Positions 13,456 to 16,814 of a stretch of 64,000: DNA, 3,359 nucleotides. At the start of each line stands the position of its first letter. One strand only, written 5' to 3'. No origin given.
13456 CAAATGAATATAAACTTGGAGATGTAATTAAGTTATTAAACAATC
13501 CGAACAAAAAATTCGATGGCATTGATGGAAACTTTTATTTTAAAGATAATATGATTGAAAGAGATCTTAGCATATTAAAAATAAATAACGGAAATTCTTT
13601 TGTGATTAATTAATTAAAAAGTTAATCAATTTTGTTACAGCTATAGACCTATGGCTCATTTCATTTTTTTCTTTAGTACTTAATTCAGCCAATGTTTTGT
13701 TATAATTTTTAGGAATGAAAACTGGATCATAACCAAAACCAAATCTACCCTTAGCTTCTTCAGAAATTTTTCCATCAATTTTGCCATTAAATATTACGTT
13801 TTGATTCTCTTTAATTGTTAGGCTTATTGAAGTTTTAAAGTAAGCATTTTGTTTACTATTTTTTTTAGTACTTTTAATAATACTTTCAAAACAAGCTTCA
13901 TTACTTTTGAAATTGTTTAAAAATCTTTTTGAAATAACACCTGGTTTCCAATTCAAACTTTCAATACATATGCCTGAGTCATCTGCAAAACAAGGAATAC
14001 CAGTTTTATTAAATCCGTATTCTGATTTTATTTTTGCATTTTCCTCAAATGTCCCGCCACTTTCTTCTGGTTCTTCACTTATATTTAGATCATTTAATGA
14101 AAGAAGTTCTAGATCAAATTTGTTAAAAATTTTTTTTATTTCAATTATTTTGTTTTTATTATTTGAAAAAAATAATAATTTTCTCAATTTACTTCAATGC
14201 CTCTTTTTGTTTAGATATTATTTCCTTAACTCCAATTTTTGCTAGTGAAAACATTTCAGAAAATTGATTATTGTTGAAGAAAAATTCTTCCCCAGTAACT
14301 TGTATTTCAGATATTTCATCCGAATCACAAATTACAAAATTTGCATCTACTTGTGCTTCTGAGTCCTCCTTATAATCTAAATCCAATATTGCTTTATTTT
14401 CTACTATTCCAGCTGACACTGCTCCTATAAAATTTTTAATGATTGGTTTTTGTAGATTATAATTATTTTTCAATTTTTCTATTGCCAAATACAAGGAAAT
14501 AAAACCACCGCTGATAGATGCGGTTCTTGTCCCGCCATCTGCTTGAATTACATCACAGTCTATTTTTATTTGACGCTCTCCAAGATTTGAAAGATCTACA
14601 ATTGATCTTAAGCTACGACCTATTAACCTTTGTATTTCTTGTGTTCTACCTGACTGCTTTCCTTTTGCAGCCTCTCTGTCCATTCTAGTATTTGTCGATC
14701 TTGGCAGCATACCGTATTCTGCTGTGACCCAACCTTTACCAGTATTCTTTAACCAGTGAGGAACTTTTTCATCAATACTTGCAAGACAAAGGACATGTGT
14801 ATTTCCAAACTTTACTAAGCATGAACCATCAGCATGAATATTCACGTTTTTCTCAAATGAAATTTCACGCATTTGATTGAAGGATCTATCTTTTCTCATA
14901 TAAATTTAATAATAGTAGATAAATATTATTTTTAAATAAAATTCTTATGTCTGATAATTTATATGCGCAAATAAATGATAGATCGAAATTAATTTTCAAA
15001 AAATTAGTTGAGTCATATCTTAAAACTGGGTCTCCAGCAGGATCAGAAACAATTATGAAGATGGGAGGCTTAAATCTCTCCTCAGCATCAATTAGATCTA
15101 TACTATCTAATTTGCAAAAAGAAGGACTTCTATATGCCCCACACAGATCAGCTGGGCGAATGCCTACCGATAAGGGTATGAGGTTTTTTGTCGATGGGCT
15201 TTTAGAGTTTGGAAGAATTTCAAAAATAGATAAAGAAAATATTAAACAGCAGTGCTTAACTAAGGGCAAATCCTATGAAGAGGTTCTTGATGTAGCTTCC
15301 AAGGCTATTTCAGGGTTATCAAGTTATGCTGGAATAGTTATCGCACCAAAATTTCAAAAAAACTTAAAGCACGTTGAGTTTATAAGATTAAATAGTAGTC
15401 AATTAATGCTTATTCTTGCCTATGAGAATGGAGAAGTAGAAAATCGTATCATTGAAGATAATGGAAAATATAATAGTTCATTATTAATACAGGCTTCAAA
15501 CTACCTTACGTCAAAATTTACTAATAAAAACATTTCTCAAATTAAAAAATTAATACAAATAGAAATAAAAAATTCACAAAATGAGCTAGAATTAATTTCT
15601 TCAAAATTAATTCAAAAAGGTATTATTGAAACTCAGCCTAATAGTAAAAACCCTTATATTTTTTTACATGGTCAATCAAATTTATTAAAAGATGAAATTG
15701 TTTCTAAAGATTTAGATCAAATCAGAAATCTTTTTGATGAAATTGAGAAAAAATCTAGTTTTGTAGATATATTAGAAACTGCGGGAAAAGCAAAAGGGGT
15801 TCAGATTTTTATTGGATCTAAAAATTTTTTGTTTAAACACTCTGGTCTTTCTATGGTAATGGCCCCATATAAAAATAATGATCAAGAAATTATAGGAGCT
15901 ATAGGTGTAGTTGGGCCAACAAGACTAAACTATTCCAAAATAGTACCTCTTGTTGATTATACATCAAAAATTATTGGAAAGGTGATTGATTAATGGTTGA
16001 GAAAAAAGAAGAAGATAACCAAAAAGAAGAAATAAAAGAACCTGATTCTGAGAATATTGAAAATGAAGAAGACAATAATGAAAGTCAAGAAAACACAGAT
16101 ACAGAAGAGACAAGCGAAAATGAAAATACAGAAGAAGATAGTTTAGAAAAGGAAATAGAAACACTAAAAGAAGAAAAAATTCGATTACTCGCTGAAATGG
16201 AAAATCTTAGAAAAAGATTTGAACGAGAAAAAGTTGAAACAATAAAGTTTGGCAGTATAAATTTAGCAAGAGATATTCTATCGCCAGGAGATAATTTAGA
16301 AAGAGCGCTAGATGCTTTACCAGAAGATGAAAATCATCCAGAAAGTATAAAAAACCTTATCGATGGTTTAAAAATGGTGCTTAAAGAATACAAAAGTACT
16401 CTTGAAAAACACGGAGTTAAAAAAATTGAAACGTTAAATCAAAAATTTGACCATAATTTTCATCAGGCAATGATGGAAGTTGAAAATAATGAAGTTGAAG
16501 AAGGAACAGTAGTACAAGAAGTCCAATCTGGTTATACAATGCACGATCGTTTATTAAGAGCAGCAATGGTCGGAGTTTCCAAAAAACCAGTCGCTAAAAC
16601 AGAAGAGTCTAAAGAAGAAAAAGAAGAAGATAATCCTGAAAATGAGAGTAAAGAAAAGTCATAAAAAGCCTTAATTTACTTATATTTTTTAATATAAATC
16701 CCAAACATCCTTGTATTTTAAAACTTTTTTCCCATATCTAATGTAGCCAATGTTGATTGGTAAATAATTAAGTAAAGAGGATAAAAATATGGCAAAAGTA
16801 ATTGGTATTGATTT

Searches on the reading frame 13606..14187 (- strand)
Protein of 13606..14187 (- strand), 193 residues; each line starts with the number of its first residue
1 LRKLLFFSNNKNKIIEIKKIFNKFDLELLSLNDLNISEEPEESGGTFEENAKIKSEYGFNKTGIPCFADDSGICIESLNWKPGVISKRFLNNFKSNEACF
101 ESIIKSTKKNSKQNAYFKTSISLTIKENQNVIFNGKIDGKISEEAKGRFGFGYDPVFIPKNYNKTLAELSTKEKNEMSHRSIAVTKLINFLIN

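Call 71: search_protein_families(library=pfam, proteins=[window:13606-14187:-], max_evalue=0.0001)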
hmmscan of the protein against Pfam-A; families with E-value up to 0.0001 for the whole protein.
window:13606-14187:- (193 aa): 1 family
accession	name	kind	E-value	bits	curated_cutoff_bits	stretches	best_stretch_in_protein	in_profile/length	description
PF01725.21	Ham1p_like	-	1.5e-56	191.7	22.5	1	4-189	1-185/186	Ham1 family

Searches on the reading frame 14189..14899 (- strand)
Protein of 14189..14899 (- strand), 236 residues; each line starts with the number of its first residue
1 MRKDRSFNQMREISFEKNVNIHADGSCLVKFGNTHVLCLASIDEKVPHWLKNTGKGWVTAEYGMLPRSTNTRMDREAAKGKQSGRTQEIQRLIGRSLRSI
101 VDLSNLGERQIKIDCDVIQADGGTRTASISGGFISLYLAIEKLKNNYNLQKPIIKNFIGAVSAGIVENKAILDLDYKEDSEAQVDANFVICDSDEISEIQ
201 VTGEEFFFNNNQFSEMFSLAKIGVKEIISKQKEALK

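Call 71: search_protein_families(library=pfam, proteins=[window:14189-14899:-], max_evalue=0.0001)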
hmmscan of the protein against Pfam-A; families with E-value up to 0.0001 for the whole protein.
window:14189-14899:- (236 aa): 2 families
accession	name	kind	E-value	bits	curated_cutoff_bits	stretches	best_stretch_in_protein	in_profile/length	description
PF01138.27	RNase_PH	-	5.6e-27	95.2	25.5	1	9-139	1-127/130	3' exoribonuclease family, domain 1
PF03725.20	RNase_PH_C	-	1.5e-09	38.1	20.8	1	157-221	2-65/67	3' exoribonuclease family, domain 2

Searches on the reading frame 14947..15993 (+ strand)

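Call 72: search_protein_families(library=pfam, proteins=[window:14947-15993:+], max_evalue=0.0001)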
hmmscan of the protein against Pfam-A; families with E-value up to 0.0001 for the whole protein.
window:14947-15993:+ (348 aa): 1 family
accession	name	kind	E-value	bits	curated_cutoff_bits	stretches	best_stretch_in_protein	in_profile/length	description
PF01628.27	HrcA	-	6.7e-52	177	22.2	1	111-333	1-215/215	HrcA protein C terminal domain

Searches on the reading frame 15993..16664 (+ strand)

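Call 72: search_protein_families(library=pfam, proteins=[window:15993-16664:+], max_evalue=0.0001)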
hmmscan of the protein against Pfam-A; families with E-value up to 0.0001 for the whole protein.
window:15993-16664:+ (223 aa): 1 family
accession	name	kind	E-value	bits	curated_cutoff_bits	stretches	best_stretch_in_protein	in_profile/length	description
PF01025.24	GrpE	-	9.8e-48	162.4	25.8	1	31-197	3-165/165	GrpE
